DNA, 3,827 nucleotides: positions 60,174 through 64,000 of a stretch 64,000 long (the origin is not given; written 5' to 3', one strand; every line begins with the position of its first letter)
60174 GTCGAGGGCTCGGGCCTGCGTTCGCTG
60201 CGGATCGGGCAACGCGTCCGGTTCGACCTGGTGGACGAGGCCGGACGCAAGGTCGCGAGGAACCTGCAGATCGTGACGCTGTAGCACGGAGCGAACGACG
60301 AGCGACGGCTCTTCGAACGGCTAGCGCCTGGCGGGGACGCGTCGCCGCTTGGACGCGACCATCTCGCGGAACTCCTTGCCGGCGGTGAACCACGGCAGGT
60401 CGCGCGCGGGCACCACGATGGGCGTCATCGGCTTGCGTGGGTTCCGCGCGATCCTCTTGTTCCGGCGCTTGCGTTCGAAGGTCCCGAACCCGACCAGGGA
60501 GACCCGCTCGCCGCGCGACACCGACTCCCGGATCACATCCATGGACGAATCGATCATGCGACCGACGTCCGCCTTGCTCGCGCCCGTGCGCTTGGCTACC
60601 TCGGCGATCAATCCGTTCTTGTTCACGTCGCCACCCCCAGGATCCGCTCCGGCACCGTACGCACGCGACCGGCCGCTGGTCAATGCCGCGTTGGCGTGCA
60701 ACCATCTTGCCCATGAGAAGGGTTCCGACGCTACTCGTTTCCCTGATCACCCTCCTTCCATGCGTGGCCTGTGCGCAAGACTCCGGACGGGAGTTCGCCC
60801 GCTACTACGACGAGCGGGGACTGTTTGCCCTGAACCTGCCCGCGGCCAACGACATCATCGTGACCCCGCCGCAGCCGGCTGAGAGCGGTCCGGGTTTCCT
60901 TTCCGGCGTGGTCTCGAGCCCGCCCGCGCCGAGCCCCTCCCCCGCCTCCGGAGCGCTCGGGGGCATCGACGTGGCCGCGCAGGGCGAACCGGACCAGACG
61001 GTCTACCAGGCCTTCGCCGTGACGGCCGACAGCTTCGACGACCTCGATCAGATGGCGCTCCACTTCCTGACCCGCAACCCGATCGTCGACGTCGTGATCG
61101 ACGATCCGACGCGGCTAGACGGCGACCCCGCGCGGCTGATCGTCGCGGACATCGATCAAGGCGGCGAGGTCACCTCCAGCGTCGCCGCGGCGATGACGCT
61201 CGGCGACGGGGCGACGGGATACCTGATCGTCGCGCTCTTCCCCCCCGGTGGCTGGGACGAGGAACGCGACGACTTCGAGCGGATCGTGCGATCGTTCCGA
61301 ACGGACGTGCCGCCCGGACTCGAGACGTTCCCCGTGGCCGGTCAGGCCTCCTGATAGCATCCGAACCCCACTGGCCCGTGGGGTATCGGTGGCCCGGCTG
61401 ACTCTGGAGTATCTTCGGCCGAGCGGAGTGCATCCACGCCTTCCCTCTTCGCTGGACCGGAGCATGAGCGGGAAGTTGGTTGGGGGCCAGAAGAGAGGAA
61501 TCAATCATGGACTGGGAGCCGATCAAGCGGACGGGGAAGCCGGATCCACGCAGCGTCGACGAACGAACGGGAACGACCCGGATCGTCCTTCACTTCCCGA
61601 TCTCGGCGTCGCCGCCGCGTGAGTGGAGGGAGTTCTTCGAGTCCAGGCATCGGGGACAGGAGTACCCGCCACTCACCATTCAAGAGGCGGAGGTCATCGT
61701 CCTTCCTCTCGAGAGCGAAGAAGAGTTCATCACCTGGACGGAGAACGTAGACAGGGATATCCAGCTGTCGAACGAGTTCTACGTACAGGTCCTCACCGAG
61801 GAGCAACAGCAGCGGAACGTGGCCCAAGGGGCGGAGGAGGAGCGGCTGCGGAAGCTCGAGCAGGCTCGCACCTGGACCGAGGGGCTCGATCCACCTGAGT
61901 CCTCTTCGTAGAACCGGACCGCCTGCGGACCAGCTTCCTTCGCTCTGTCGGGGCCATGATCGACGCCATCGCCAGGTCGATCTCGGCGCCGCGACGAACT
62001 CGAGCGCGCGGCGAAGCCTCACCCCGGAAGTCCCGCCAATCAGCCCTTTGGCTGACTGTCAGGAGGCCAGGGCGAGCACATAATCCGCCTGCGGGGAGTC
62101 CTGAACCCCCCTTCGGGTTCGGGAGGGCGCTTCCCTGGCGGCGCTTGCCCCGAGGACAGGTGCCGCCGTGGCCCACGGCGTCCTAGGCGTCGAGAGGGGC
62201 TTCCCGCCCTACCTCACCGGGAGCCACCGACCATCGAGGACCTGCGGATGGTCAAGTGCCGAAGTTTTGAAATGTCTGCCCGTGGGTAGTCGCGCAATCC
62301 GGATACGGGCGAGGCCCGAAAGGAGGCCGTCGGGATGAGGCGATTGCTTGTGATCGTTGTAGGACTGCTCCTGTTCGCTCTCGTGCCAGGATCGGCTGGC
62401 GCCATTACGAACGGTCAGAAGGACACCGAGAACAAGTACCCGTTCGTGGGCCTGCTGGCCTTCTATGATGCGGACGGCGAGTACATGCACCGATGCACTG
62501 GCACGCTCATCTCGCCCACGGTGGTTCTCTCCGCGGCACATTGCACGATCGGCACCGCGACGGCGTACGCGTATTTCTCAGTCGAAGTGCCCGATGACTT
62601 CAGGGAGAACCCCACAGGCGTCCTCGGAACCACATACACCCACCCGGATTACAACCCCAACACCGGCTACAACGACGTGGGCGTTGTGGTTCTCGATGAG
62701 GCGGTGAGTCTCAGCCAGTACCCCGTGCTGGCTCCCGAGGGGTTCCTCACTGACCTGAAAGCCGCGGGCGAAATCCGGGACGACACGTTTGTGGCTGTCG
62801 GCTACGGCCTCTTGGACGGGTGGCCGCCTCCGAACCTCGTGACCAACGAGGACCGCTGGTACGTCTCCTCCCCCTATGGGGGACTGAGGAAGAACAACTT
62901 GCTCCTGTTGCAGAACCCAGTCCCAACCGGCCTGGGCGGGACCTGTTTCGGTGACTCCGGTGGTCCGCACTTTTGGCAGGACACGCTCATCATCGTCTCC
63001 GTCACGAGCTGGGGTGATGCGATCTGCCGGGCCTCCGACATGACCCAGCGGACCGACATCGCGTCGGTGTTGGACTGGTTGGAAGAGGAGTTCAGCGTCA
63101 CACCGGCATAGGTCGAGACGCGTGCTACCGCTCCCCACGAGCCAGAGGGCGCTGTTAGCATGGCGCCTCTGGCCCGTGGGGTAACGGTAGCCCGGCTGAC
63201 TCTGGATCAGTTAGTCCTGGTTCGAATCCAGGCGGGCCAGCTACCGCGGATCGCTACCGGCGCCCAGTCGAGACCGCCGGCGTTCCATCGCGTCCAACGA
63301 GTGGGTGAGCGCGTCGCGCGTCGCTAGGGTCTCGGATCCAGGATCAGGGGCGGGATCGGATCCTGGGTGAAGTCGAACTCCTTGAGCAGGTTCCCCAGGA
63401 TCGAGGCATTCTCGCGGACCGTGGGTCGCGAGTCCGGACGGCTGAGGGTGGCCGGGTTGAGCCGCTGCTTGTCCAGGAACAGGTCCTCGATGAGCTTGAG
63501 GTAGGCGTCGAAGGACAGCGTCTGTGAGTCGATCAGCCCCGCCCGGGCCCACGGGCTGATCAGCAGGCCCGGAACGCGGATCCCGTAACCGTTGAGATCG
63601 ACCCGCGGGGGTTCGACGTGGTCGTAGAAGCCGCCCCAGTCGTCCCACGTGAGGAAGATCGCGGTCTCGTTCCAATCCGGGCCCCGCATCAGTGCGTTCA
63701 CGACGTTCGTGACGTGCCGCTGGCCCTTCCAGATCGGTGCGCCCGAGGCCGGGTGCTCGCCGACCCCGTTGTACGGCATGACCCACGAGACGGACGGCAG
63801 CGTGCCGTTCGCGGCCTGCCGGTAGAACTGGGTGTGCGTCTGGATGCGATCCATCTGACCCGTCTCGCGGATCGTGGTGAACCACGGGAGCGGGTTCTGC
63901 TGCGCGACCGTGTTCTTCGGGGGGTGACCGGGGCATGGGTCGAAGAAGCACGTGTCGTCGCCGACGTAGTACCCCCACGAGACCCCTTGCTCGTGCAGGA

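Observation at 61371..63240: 1.8-kb lower-GC islet bracketed by a duplicated 5' half of tRNA-Gln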

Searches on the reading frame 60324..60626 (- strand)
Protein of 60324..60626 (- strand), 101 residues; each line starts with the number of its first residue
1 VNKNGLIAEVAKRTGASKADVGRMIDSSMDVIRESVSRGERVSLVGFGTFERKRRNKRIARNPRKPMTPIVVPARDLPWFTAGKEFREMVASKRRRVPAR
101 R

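Call 9: search_protein_families(library=pfam, proteins=[window:60324-60626:-], max_evalue=0.01)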
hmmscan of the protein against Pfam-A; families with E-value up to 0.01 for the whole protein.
window:60324-60626:- (101 aa): 2 families
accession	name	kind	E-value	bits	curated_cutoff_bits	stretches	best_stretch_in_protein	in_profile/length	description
PF00216.26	Bac_DNA_binding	-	5.3e-24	84.7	22.4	1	1-90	1-89/90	Bacterial DNA-binding protein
PF18291.6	HU-HIG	-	3.1e-07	30.9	26.2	1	3-57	34-88/125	HU domain fused to wHTH, Ig, or Glycine-rich motif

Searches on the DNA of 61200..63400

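Call 45: search_rna_families(source=window, start=61200, end=63400, threshold=evalue, max_evalue=10, show_alignments=3)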
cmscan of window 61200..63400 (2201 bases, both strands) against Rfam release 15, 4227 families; matches with E-value up to 10: 11.
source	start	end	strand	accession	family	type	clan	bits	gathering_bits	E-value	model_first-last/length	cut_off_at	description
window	63170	63240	+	RF00005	tRNA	Gene; tRNA;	CL00001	62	29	1.8e-12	1-71/71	no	tRNA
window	63128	63187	-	RF00974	mir-607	Gene; miRNA;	-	23.1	94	0.35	1-91/91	no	mir-607 microRNA precursor family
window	63124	63191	-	RF03296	MIR8788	Gene; miRNA;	-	22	124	1.1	1-138/138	no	MIR8788 microRNA precursor family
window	63125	63190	+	RF00974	mir-607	Gene; miRNA;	-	20.1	94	1.9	1-91/91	no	mir-607 microRNA precursor family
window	63173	63246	-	RF02959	DUF3085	Cis-reg;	-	18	40.6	4.5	1-76/76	no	DUF3085 RNA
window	63083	63135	-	RF03847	mir-1538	Gene; miRNA;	-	17.2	78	5.8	1-58/58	no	mir-1538 microRNA precursor family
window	62863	62898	+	RF01370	CRISPR-DR57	Gene; CRISPR;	-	17.1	39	2.6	1-37/37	no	CRISPR RNA direct repeat element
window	63121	63192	-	RF00915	mir-760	Gene; miRNA;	-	15.7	98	8.6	1-80/80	no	mir-760 microRNA precursor family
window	63079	63102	+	RF01309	sR60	Gene; snRNA; snoRNA; CD-box;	CL00132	14.7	50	4.8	1-55/55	no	Small nucleolar RNA sR60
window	62975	62997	-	RF01131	sR47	Gene; snRNA; snoRNA; CD-box;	CL00132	14.1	40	3.2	1-55/55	no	Small nucleolar RNA sR47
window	61459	61517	+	RF03108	Methylosinus-1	Gene; sRNA;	-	13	145.1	4.7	1-214/214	no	Methylosinus-1 RNA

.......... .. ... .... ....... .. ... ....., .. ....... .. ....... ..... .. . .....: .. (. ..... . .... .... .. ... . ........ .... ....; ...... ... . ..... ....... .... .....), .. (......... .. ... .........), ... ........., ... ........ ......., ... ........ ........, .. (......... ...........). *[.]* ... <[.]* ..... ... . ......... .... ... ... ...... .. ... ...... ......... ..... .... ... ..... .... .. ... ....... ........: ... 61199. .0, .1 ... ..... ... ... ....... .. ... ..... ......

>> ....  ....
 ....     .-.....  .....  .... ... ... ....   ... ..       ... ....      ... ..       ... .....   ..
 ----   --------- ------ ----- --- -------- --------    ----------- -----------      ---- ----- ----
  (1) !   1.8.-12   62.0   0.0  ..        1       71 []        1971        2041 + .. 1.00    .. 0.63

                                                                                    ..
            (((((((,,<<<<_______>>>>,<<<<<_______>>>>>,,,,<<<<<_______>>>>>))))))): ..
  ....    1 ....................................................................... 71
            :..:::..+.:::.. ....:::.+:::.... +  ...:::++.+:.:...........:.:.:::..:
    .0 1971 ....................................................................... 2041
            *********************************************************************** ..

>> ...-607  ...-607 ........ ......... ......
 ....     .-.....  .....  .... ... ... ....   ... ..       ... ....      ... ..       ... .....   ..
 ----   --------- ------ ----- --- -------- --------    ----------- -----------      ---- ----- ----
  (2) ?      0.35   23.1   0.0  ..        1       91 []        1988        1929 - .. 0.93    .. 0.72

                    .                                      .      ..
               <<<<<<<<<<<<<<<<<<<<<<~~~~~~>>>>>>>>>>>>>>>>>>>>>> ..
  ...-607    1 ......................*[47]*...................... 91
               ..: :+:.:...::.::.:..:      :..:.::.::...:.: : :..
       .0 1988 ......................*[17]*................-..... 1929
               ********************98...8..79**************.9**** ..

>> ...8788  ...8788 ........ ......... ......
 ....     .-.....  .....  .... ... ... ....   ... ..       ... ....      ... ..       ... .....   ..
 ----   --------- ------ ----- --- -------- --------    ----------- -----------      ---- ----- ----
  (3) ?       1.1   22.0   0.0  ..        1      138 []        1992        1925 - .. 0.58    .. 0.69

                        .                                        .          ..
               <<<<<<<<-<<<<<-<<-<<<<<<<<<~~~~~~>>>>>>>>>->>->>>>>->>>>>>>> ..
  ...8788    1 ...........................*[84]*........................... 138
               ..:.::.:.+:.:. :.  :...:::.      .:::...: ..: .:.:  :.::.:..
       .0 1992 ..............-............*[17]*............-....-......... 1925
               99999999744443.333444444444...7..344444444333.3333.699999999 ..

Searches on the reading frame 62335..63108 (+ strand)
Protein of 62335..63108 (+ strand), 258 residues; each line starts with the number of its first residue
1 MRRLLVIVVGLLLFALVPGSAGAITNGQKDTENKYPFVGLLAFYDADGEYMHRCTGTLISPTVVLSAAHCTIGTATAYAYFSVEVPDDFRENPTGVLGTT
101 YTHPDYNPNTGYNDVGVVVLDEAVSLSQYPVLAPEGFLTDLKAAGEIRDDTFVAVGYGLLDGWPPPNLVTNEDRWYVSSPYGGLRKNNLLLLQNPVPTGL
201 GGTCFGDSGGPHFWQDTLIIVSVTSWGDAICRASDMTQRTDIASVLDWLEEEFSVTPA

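Call 9: search_protein_families(library=pfam, proteins=[window:62335-63108:+], max_evalue=0.01)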
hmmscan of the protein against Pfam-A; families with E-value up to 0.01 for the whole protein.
window:62335-63108:+ (258 aa): 1 family
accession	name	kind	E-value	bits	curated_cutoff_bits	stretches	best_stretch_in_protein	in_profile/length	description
PF00089.32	Trypsin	-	4.8e-19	69.5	20.6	1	24-249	1-220/220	Trypsin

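Call 52: search_protein_families(library=ncbifam, proteins=[window:62335-63108:+], max_evalue=0.01)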
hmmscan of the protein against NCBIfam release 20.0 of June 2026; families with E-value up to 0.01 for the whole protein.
window:62335-63108:+ (258 aa): 0 families

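Call 69: search_solved_structures(query=window:62335-63108:+, max_evalue=0.001)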
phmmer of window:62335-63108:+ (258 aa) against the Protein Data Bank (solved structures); distinct sequences matched with E-value up to 0.001: 333 (the best 60 are shown).
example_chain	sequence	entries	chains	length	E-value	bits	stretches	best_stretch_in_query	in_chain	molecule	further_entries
5dk1_A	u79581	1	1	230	6.4e-12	48.5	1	31-249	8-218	Trypsin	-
4m7g_A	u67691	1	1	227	3.1e-11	46.3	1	31-249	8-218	Trypsin-like protease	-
5dj7_A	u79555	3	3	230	3.2e-11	46.3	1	31-249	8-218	Trypsin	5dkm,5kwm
1pyt_D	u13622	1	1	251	1.3e-10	44.2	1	19-128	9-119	CHYMOTRYPSINOGEN C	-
5zfh_A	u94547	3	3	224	4.3e-10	42.5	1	47-251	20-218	Kallikrein-7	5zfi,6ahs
1azz_A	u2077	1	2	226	6.5e-10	41.9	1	50-257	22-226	COLLAGENASE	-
2any_A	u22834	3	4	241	1.4e-09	40.8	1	51-252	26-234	plasma kallikrein, light chain | Plasma kallikrein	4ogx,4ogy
5tjx_A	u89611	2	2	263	1.5e-09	40.8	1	50-252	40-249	Plasma kallikrein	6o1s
7n7x_AAA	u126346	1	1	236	1.9e-09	40.5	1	51-252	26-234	Plasma kallikrein light chain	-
1acb_E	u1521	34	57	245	2.1e-09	40.3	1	22-253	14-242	ALPHA-CHYMOTRYPSIN | ALPHA-CHYMOTRYPSINOGEN | CHYMOTRYPSINOGEN A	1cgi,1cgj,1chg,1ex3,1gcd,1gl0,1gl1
10kz_A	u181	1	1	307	2.5e-09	40.1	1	50-252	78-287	Plasma kallikrein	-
6t7p_A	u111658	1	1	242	4.2e-09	39.3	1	51-252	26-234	Plasma kallikrein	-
2anw_A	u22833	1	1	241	4.7e-09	39.1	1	51-252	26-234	plasma kallikrein, light chain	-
5f8t_A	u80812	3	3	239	4.8e-09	39.1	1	51-252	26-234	Plasma kallikrein light chain | Plasma kallikrein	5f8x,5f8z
8a3q_A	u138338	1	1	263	5.2e-09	39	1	51-252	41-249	Plasma kallikrein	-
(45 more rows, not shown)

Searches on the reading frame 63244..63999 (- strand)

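Call 9: search_protein_families(library=pfam, proteins=[window:63244-63999:-], max_evalue=0.01)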
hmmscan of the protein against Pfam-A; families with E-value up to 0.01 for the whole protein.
window:63244-63999:- (252 aa): 0 families

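Call 52: search_protein_families(library=ncbifam, proteins=[window:63327-63998:-], max_evalue=0.01)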
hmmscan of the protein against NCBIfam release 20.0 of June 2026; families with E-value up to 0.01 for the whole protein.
window:63327-63998:- (224 aa): 2 families
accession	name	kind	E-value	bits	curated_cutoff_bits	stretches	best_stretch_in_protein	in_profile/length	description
TIGR03397.1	acid_phos_Burk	subfamily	7.1e-29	101.3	362.75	1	4-175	275-451/483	acid phosphatase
TIGR03396.1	PC_PLC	equivalog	1.2e-24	86.7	580.25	2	2-132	220-349/688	phosphocholine-specific phospholipase C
